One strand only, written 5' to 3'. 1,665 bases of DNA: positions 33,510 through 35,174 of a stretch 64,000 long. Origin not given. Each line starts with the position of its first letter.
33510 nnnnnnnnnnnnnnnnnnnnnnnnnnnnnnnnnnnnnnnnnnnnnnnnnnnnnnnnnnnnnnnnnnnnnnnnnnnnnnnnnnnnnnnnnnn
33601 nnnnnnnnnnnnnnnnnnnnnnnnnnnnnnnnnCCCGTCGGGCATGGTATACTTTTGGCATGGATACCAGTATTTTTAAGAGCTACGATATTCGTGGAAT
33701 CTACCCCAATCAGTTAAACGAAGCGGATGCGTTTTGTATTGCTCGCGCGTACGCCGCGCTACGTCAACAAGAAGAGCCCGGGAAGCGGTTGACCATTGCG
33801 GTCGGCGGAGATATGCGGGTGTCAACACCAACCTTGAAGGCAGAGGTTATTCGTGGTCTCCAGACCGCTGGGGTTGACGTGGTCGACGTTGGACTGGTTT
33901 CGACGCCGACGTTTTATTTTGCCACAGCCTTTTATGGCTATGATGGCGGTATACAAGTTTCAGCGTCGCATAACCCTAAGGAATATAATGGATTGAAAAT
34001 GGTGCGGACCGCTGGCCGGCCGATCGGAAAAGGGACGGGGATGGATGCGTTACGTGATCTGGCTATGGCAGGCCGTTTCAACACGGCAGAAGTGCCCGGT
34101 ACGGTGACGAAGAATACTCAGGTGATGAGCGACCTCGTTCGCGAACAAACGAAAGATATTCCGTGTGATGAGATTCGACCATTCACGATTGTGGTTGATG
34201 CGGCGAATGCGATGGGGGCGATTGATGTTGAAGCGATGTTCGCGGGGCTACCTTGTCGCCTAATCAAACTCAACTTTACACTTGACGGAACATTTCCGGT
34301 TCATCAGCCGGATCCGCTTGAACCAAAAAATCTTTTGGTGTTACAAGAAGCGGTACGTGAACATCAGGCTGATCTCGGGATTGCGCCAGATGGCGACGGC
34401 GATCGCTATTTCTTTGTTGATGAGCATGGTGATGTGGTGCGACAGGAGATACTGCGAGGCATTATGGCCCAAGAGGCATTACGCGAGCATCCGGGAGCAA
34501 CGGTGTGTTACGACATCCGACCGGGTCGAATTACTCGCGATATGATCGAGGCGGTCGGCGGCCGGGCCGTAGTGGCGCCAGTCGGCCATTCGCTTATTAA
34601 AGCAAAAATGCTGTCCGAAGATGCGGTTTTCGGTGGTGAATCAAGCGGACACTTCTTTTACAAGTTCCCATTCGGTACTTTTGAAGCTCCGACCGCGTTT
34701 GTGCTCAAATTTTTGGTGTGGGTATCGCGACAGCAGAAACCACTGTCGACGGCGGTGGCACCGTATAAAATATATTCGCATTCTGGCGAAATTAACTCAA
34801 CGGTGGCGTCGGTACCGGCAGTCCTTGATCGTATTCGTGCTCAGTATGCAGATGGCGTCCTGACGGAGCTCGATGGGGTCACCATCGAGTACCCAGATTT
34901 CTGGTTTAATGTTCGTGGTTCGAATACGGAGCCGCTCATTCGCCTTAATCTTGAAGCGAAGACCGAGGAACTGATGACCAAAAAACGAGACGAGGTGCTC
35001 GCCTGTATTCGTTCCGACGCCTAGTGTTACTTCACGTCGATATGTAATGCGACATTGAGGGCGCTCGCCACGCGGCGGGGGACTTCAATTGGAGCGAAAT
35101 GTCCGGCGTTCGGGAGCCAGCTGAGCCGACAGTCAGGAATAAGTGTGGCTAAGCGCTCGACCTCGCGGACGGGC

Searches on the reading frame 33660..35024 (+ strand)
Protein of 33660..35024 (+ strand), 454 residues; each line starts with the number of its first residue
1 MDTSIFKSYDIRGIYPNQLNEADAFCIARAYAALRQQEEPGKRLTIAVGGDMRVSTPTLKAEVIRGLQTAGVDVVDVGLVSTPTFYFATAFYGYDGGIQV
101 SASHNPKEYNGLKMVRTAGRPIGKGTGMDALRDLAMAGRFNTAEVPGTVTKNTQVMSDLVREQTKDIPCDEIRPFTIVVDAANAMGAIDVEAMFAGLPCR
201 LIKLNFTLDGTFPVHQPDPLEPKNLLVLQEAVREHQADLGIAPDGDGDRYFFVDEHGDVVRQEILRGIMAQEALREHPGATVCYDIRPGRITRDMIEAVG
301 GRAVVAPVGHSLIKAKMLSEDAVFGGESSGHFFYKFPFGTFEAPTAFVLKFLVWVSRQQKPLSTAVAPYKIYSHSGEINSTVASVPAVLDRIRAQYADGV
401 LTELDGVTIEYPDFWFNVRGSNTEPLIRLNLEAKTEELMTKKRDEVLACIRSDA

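Call 94: search_protein_families(library=pfam, proteins=[window:33660-35024:+], max_evalue=0.00001)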
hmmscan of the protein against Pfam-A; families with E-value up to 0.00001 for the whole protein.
window:33660-35024:+ (454 aa): 4 families
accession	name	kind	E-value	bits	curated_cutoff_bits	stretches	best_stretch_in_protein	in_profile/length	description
PF02878.22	PGM_PMM_I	-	4.5e-32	111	22.5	1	5-125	3-122/138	Phosphoglucomutase/phosphomannomutase, alpha/beta/alpha domain I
PF02879.22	PGM_PMM_II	-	4.3e-19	69.4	29.3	1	170-257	16-103/103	Phosphoglucomutase/phosphomannomutase, alpha/beta/alpha domain II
PF02880.22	PGM_PMM_III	-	5e-13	49.6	20.7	1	267-368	7-111/115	Phosphoglucomutase/phosphomannomutase, alpha/beta/alpha domain III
PF00408.26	PGM_PMM_IV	-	8.2e-08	32.6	23.1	1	377-447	1-66/68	Phosphoglucomutase/phosphomannomutase, C-terminal domain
